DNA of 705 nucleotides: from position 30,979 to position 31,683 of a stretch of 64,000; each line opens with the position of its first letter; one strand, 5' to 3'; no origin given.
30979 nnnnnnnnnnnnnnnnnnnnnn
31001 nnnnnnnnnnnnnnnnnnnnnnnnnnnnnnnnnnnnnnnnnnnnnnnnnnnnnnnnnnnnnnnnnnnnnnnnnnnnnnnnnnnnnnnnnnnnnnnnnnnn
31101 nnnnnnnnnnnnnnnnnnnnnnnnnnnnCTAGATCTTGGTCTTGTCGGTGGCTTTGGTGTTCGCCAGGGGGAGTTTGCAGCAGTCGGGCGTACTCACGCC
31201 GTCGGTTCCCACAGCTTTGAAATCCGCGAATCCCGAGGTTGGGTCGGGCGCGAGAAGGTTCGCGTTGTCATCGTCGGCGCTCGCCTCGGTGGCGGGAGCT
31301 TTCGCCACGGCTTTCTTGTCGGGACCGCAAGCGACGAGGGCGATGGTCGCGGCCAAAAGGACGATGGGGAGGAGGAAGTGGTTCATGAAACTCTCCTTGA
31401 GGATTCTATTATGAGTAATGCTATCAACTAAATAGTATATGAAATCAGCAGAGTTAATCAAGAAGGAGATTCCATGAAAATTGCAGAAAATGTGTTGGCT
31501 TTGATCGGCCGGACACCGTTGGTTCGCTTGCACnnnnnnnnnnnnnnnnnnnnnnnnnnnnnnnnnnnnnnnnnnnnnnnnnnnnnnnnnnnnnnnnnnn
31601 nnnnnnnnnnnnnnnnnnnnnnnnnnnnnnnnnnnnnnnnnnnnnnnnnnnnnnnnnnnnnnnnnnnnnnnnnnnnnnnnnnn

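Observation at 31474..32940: CysK fused to a C-terminal C_GCAxxG_C_C-type cysteine-rich domain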

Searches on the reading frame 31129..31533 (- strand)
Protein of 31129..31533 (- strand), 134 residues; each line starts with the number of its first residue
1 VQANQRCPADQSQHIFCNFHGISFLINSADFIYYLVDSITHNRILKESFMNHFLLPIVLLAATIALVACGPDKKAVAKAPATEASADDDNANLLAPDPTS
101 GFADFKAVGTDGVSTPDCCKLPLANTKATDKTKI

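Call 12: search_protein_families(library=pfam, proteins=[window:31129-31533:-], max_evalue=0.001)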
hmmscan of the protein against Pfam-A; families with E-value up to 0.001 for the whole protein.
window:31129-31533:- (134 aa): 0 families
